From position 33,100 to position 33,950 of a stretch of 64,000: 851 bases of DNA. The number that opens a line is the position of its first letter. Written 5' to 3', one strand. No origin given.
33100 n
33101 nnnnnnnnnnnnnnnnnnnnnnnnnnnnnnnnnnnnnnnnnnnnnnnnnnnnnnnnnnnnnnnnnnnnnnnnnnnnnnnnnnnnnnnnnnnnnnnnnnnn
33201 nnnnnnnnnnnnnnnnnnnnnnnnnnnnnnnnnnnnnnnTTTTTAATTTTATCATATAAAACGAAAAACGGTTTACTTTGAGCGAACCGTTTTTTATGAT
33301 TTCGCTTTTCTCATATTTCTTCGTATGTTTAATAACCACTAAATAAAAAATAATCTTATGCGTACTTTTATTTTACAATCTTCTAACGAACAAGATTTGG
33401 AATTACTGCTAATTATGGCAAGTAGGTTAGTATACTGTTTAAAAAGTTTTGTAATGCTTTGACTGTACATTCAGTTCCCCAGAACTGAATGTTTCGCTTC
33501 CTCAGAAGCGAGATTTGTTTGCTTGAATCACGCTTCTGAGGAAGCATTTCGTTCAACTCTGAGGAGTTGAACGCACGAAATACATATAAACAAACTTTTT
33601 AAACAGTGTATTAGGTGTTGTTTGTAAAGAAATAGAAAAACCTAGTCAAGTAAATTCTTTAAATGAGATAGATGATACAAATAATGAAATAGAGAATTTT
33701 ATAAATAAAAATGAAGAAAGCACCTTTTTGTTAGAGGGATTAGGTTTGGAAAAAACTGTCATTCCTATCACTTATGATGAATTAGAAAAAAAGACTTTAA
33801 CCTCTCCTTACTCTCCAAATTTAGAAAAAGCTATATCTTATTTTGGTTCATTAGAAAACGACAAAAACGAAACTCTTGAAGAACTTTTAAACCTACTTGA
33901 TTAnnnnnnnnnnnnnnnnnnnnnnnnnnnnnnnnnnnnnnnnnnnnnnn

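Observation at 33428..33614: MITE insertion with TTAG target-site duplication interrupting an ORF; clean excision restores the reading frame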

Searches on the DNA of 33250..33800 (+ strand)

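Call 35: search_dna_similar(query=window:33427-33614:+, collection=plasmids, mode=distant, max_evalue=10, max_rows=30)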
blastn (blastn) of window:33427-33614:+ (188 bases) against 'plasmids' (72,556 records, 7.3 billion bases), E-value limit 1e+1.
Records with a match: 6; places in all: 20; records where one place covers at least 80% of the query: 1.
Best place of each record, by identity: >=99% 3; 90-95% 1; 80-90% 2.
By first word of the organism name: Bernardetia 1; Pseudomonas 1; Calothrix 1; Bacillus 1; Ilyobacter 1; Cupriavidus 1.
By predicted mobility (MOB-suite, as given by PLSDB): non-mobilizable 4; mobilizable 2.
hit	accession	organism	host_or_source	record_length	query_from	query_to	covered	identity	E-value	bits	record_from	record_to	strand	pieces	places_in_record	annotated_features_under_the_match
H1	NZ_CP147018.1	Bernardetia sp. Wsw4-3y2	Red alga,Red algae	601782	38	188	80%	83.4%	3e-35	154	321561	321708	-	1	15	none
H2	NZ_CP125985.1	Pseudomonas rhodesiae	cell culture,brewery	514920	103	138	19%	83.8%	7e+0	37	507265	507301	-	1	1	ATPase, T2SS/T4P/T4SS family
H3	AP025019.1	Calothrix sp. PCC 7716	-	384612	158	180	12%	100.0%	1e-1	43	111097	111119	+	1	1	none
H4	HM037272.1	Bacillus thuringiensis serovar chinensis CT-43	-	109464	160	184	13%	92.0%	7e+0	37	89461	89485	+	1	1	none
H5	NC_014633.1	Ilyobacter polytropus DSM 2926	marine mud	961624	166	185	11%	100.0%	7e+0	37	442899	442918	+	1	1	PocR ligand-binding domain-containing protein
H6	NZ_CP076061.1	Cupriavidus sp. EM10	Pure-cultured cell,sewage water sludge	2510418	60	79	11%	100.0%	7e+0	37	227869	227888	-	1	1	none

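Call 36: get_annotated_region(hit=H1, flank=20000)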
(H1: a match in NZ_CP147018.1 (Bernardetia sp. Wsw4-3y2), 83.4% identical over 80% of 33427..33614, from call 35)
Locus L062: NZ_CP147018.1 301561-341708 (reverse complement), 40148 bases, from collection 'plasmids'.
description: Bernardetia sp. Wsw4-3y2 plasmid plasmd1, complete sequence
organism: Bernardetia sp. Wsw4-3y2 (NCBI taxid 3127471)
taxonomy: Bacteria; Bacteroidota; Cytophagia; Cytophagales; Bernardetiaceae; Bernardetia; Bernardetia sp. Wsw4-3y2
host: -; source: Red alga,Red algae; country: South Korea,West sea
typing (MOB-suite, as given by PLSDB): non-mobilizable
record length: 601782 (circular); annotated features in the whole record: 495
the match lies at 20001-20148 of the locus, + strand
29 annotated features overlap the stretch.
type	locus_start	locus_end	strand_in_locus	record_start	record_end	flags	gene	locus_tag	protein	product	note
CDS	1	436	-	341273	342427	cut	-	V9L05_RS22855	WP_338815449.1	ATP-binding protein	-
CDS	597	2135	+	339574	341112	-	-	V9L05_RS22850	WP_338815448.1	AAA family ATPase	-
CDS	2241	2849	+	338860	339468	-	-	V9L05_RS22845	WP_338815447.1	hypothetical protein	-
CDS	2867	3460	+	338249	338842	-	-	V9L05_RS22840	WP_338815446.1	hypothetical protein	-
CDS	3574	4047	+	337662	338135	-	-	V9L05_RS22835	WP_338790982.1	MarR family transcriptional regulator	GO:0006355 - regulation of DNA-templated transcription [Evidence IEA]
CDS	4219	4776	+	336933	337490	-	rimM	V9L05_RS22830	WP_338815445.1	ribosome maturation factor RimM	GO:0006364 - rRNA processing [Evidence IEA]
CDS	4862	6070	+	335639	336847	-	-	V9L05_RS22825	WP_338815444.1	esterase-like activity of phytase family protein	-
CDS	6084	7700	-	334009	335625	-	-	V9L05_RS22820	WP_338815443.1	hypothetical protein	-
CDS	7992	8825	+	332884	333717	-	-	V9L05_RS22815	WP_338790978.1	hypothetical protein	-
CDS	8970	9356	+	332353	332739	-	-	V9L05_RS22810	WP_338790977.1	ester cyclase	GO:0030638 - polyketide metabolic process [Evidence IEA]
CDS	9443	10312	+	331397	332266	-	-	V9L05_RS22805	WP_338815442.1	helix-turn-helix domain-containing protein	-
CDS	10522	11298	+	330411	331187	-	-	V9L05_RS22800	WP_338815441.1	nuclear transport factor 2 family protein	-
CDS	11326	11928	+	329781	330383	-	-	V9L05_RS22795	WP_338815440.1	NAD(P)H-dependent oxidoreductase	-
CDS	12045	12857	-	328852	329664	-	-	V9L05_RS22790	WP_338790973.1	CRISPR-associated endoribonuclease Cas6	-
CDS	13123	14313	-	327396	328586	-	-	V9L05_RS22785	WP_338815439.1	methylmalonyl-CoA mutase family protein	-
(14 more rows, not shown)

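Call 58: get_annotated_region(hit=H3, flank=4000)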
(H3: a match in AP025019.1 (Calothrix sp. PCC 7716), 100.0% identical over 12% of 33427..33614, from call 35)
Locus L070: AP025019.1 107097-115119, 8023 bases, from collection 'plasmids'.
description: Calothrix sp. PCC 7716 plasmid Cal7716_p1 DNA, complete genome
organism: Calothrix sp. PCC 7716 (NCBI taxid 2853227)
taxonomy: Bacteria; Cyanobacteriota; Cyanophyceae; Nostocales; Calotrichaceae; Calothrix; Calothrix sp. PCC 7716
host: -; source: -; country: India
typing (MOB-suite, as given by PLSDB): mobilizable; relaxase MOBV
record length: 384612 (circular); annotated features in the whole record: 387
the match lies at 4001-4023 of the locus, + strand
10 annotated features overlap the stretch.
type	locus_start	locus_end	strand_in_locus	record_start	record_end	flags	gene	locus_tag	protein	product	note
CDS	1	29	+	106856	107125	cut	-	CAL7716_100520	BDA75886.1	hypothetical protein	-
CDS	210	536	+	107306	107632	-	-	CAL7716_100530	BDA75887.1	hypothetical protein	-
CDS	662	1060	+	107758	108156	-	-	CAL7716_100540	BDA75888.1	hypothetical protein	-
CDS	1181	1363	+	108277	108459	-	-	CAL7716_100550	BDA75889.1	hypothetical protein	-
CDS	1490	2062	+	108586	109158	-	-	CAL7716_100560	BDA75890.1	hypothetical protein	-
CDS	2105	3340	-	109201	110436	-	-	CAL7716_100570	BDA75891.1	hypothetical protein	-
CDS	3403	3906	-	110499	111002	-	-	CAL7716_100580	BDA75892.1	hypothetical protein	-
CDS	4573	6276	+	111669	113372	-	-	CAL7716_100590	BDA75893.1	plasmid recombinant protein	-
CDS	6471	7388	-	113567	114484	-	-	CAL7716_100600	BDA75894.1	hypothetical protein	-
CDS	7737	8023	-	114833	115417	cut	-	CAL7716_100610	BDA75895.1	hypothetical protein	-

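Call 102: search_rna_families(source=window, start=33250, end=33800, threshold=evalue, max_evalue=1)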
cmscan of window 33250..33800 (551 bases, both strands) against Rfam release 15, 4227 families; matches with E-value up to 1: 10.
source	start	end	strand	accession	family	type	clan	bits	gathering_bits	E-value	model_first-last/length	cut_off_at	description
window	33475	33566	-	RF01000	mir-580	Gene; miRNA;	-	34.9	83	1.7e-05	1-93/93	no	mir-580 microRNA precursor family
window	33463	33576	-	RF04127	MIR8007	Gene; miRNA;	-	27.9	195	0.0029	1-226/226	no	MIR8007 microRNA precursor family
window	33473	33568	-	RF04062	MIR949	Gene; miRNA;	-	26.5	100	0.0088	1-106/106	no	MIR949 microRNA precursor family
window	33488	33553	+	RF00642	mir-23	Gene; miRNA;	-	25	52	0.0053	1-73/73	no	mir-23 microRNA precursor family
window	33479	33562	-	RF03722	MIR4378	Gene; miRNA;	-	21.3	90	0.24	1-91/91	no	MIR4378 microRNA precursor family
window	33487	33549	-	RF03208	mir-1781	Gene; miRNA;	-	19.6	68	0.47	1-86/86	no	mir-1781 microRNA precursor family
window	33476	33565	-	RF03498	mir-3145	Gene; miRNA;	-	18.9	98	0.64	1-84/84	no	mir-3145 microRNA precursor family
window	33494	33548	-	RF03401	mir-1323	Gene; miRNA;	-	18.6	98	0.36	1-73/73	no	mir-1323 microRNA precursor family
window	33493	33548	+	RF04209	MIR7533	Gene; miRNA;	-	17.5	230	0.45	1-249/249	no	MIR7533 microRNA precursor family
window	33250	33297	+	RF02377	SurA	Gene; sRNA;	-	14.1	100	0.2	231-279/279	5'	SurA sRNA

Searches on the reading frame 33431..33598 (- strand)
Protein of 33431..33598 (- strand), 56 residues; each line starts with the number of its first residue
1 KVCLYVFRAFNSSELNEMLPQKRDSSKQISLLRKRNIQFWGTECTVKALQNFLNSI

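Call 61: find_homologous_proteins(query=window:33431-33598:-, max_evalue=1)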
Query seq(56 aa): no candidate shares three 5-residue words with the query. No homologue found.
